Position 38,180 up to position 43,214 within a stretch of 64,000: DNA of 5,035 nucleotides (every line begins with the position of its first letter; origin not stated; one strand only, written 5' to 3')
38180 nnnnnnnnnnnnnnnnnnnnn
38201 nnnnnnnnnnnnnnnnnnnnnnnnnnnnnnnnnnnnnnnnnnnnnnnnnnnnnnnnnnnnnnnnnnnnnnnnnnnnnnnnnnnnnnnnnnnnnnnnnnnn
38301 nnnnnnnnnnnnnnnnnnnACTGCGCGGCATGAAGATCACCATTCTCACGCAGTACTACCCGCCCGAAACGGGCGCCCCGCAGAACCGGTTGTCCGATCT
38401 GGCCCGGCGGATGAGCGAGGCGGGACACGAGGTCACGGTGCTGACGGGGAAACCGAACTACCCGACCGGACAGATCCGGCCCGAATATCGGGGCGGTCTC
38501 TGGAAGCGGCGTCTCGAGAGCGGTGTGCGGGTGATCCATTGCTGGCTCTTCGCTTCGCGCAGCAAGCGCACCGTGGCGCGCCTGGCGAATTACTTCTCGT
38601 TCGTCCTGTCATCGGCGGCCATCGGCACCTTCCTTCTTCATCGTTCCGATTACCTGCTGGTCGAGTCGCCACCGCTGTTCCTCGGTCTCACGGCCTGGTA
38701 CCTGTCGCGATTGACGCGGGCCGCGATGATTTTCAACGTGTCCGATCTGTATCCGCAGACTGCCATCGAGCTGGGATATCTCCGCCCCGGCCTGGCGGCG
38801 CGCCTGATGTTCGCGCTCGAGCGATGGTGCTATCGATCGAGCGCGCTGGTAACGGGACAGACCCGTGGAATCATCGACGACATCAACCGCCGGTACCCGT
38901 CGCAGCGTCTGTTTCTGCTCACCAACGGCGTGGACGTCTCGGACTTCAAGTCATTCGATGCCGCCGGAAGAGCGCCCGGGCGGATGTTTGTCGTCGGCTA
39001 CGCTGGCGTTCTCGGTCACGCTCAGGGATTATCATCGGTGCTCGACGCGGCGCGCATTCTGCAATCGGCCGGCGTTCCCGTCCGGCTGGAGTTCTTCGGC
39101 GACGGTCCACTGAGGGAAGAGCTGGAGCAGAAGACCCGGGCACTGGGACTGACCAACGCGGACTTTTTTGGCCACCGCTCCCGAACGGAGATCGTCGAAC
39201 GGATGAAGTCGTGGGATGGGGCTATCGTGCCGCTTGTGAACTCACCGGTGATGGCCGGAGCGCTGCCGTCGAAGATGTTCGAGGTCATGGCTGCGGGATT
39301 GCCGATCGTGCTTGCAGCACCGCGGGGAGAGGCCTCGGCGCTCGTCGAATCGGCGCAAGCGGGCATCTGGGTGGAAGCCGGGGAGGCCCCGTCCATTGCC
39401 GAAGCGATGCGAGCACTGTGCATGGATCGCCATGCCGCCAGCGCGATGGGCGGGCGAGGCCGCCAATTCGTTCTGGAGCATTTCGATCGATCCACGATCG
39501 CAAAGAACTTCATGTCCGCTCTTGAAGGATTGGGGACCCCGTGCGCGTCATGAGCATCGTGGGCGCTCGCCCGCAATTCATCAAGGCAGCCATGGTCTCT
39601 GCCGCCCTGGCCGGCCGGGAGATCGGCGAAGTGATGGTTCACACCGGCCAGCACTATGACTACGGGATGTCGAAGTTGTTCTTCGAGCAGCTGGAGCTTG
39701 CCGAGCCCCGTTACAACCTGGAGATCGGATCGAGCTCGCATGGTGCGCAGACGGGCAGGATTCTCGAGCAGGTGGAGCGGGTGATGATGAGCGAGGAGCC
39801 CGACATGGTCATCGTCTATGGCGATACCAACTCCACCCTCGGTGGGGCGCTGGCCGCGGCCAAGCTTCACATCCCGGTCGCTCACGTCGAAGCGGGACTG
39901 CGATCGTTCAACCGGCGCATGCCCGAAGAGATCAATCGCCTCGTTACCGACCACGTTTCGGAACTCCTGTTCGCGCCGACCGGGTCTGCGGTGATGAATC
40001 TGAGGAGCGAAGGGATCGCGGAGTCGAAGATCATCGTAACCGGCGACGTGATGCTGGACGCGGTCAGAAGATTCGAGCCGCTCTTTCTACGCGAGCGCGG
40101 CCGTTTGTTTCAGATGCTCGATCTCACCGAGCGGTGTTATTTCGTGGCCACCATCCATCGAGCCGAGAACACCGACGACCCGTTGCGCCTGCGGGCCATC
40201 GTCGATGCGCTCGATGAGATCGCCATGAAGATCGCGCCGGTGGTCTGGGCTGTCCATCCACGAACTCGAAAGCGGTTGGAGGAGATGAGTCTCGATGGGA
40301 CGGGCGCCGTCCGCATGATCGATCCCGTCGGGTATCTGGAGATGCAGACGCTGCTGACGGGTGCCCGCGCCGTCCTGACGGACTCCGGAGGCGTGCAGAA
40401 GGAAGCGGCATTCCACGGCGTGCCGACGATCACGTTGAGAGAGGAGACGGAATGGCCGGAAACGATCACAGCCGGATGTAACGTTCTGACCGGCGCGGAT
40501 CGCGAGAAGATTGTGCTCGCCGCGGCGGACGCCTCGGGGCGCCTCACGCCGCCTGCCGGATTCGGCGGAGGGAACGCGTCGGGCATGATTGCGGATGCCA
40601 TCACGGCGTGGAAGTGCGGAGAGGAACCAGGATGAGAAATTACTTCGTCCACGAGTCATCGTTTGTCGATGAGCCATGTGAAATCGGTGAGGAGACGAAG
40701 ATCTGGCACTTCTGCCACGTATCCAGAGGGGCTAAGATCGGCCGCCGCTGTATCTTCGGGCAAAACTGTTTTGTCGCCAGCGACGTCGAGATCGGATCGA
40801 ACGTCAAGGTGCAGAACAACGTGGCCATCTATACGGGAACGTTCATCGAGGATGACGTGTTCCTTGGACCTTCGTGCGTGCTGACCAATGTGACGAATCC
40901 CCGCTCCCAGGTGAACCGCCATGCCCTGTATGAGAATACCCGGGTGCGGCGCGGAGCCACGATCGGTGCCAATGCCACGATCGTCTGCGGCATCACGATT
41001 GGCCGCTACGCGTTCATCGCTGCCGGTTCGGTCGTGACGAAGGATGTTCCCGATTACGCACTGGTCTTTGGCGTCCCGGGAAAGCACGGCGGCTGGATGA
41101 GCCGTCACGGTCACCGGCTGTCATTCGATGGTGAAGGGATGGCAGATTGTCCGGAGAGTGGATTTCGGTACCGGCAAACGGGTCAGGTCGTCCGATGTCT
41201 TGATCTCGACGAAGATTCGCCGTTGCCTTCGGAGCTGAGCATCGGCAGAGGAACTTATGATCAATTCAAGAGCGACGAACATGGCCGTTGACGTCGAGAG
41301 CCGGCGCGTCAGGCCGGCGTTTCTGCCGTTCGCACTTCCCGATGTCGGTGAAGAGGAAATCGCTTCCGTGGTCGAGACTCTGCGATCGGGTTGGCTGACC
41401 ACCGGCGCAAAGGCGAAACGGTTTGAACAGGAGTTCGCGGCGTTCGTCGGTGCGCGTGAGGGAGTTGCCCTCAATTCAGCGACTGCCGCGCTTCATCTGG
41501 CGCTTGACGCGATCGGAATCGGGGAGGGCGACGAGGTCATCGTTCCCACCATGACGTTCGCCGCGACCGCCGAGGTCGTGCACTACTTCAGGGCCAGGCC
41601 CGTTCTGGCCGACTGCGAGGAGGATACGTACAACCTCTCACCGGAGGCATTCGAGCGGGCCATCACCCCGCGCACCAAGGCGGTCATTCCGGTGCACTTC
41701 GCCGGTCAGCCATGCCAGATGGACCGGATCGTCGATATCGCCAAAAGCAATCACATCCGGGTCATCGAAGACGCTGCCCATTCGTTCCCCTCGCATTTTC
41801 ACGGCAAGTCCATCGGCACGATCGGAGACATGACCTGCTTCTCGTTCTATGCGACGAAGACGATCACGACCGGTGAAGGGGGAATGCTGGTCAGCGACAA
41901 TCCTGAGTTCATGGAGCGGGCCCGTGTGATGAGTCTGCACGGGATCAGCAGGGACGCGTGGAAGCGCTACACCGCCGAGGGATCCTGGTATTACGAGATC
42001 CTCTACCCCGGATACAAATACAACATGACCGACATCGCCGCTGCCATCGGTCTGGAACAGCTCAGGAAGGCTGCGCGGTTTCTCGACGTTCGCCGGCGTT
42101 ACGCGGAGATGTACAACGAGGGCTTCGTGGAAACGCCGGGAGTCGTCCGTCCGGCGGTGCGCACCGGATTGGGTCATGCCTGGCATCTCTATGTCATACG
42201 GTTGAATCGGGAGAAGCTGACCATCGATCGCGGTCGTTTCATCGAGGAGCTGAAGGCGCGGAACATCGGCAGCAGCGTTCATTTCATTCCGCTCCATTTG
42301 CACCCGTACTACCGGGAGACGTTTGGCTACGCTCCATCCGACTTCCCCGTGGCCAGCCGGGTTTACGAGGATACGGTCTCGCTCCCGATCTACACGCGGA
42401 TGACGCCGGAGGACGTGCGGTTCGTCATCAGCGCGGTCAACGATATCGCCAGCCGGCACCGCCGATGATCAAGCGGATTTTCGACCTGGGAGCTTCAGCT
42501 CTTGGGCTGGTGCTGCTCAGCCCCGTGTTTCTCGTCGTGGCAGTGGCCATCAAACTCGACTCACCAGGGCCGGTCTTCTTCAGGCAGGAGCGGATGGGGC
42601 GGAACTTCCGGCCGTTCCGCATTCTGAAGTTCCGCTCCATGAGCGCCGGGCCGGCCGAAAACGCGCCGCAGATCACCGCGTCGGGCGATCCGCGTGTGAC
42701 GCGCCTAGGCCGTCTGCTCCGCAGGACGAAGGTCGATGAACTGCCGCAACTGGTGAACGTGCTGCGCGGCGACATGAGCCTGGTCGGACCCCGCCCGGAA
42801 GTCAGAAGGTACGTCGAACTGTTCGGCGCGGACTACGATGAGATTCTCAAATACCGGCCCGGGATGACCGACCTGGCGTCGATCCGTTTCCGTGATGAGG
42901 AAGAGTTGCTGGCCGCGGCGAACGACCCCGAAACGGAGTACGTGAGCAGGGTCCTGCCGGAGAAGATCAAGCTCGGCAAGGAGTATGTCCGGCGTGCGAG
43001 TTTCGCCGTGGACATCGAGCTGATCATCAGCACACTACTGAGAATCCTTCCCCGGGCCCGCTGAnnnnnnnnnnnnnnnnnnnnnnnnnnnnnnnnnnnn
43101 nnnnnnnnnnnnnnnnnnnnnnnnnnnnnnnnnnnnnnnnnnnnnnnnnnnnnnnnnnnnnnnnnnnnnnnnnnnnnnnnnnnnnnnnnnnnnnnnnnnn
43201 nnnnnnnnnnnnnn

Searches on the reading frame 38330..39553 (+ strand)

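Call 55: search_protein_families(library=pfam, proteins=[window:38330-39553:+], max_evalue=0.00001)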
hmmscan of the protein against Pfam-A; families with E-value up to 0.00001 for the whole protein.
window:38330-39553:+ (407 aa): 4 families
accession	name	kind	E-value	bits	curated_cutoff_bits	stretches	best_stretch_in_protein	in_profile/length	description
PF00534.26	Glycos_transf_1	-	1.8e-18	67.1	26.4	1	213-379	9-171/172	Glycosyl transferases group 1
PF13579.12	Glyco_trans_4_4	-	4.4e-17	63.3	29.7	1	16-200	2-158/158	Glycosyl transferase 4-like domain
PF13692.12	Glyco_trans_1_4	-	7.8e-16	59.1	27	1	221-365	3-141/142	Glycosyl transferases group 1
PF13439.12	Glyco_transf_4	-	1.5e-09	38.5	28.5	1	21-204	8-169/170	Glycosyltransferase Family 4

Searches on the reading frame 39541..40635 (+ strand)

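Call 55: search_protein_families(library=pfam, proteins=[window:39541-40635:+], max_evalue=0.00001)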
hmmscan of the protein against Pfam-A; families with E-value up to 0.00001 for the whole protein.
window:39541-40635:+ (364 aa): 1 family
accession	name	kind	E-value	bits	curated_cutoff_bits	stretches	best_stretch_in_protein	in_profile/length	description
PF02350.25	Epimerase_2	-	5.2e-106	354.8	30.6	1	27-354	8-346/347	UDP-N-acetylglucosamine 2-epimerase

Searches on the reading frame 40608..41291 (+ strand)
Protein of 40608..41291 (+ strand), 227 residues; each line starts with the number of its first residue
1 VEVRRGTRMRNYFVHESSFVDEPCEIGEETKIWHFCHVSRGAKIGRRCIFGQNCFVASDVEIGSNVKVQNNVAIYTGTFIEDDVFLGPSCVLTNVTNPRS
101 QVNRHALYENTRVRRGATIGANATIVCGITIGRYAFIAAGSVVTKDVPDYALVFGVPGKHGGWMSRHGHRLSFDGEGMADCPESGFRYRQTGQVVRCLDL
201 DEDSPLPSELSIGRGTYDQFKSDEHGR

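Call 55: search_protein_families(library=pfam, proteins=[window:40608-41291:+], max_evalue=0.00001)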
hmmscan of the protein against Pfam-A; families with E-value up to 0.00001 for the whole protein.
window:40608-41291:+ (227 aa): 3 families
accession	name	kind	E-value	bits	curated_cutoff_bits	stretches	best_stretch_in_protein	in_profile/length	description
PF00132.30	Hexapep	-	1.3e-23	82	27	2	24-57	2-35/36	Bacterial transferase hexapeptide (six repeats)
PF14602.12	Hexapep_2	-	7.4e-14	51.6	27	0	43-75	3-33/34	Hexapeptide repeat of succinyl-transferase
PF25084.1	LbH_EIF2B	-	2.7e-12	47.1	54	1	14-94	18-95/105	EIF2B subunit epsilon LbH domain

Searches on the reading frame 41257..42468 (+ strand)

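Call 55: search_protein_families(library=pfam, proteins=[window:41257-42468:+], max_evalue=0.00001)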
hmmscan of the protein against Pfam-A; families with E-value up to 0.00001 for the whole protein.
window:41257-42468:+ (403 aa): 3 families
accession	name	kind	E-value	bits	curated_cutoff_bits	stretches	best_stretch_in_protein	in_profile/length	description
PF01041.23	DegT_DnrJ_EryC1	-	3.1e-132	441.6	19.8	1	29-394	2-359/360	DegT/DnrJ/EryC1/StrS aminotransferase family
PF00155.27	Aminotran_1_2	-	8e-08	32.3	19.7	1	53-176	44-189/361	Aminotransferase class I and II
PF01053.26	Cys_Met_Meta_PP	-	8.9e-07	28.2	27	1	54-179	55-180/381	Cys/Met metabolism PLP-dependent enzyme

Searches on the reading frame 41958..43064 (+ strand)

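Call 55: search_protein_families(library=pfam, proteins=[window:41958-43064:+], max_evalue=0.00001)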
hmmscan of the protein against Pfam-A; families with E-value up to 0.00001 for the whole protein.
window:41958-43064:+ (368 aa): 1 family
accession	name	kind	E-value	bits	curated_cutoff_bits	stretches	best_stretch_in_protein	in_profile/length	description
PF02397.22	Bac_transf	-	8.9e-58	195.2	27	1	172-364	1-178/179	Bacterial sugar transferase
